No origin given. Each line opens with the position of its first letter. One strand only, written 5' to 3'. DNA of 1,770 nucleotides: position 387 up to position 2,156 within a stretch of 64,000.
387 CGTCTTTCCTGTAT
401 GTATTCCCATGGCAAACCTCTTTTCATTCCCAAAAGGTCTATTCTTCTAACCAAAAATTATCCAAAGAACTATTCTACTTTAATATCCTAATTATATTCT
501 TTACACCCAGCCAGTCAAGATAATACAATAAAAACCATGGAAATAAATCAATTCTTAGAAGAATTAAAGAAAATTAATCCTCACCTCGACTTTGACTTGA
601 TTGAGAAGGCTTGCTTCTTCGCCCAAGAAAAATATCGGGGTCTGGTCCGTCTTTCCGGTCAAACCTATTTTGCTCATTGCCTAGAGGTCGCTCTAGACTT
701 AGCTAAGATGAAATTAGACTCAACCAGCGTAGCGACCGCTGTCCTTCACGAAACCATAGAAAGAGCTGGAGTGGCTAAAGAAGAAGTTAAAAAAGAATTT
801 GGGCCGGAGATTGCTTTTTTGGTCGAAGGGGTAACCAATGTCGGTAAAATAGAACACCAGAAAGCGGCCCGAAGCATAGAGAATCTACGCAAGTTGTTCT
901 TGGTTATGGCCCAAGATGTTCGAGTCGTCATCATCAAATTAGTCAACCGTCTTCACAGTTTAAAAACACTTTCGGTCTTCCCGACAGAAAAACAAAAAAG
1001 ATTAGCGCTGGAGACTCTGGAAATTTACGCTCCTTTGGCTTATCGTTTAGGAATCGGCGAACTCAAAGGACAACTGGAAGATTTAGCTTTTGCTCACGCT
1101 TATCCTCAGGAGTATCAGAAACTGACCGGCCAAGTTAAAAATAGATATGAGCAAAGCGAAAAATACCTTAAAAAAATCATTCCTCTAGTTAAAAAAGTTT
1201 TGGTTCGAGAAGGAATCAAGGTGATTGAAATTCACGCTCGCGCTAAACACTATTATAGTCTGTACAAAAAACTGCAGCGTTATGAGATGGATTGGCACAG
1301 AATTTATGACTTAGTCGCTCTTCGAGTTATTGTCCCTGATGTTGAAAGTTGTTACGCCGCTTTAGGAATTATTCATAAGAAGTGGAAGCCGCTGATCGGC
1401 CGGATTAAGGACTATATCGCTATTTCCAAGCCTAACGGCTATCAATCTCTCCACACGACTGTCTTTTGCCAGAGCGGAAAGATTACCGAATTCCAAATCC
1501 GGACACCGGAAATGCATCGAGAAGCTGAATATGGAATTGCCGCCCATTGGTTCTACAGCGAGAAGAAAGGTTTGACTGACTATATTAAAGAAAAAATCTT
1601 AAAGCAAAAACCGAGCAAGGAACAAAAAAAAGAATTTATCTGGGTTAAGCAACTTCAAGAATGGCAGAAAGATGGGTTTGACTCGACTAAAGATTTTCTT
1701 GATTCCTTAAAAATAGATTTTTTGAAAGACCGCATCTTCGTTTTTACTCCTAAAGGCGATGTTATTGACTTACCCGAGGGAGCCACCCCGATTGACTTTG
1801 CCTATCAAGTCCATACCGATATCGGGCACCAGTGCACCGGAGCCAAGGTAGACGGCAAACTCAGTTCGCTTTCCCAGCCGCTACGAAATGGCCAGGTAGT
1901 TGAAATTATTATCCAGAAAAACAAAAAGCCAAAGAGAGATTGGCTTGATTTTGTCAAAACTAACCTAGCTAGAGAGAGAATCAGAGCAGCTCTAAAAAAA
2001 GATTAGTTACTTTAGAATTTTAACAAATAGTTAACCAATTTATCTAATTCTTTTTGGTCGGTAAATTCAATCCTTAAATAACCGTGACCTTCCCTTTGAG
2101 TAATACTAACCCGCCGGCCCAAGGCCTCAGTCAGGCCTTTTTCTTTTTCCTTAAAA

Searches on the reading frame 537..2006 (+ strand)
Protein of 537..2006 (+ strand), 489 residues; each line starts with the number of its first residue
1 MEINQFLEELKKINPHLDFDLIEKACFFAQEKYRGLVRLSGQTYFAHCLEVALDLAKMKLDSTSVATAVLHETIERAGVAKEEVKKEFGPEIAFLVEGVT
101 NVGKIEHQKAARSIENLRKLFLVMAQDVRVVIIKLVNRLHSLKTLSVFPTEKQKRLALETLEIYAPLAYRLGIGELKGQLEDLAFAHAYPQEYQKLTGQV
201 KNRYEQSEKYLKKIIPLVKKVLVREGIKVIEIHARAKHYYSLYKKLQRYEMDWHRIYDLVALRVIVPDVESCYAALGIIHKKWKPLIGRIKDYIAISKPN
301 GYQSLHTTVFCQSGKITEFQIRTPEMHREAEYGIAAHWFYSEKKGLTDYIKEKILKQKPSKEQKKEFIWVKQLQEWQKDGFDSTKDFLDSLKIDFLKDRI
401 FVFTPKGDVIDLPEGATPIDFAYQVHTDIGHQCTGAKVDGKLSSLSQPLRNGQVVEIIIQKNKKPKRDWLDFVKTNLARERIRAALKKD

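Call 49: find_encoding_contigs(protein=window:537-2006:+, flank=10000, max_places=4)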
Protein window:537-2006:+ (489 aa): 3 contigs read that carry it; 3 places shown.
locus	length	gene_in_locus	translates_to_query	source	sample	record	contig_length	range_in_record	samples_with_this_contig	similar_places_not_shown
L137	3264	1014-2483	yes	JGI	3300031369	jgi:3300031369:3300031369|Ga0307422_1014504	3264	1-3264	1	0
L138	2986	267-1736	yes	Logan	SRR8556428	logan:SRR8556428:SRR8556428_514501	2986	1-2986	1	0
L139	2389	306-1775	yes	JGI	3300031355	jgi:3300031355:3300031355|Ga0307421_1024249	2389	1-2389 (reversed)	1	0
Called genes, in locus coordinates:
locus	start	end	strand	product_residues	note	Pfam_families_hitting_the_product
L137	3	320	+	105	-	?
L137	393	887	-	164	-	PF00293:NUDIX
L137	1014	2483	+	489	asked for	PF13328:HD_4, PF04607:RelA_SpoT, PF02824:TGS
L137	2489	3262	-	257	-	?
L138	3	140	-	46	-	?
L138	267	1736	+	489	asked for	PF13328:HD_4, PF04607:RelA_SpoT, PF02824:TGS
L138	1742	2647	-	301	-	PF02195:ParB_N, PF17762:HTH_ParB, PF23552:ParB_C (faint)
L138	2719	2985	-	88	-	?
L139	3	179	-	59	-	?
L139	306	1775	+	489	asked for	PF13328:HD_4, PF04607:RelA_SpoT, PF02824:TGS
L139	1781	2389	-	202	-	?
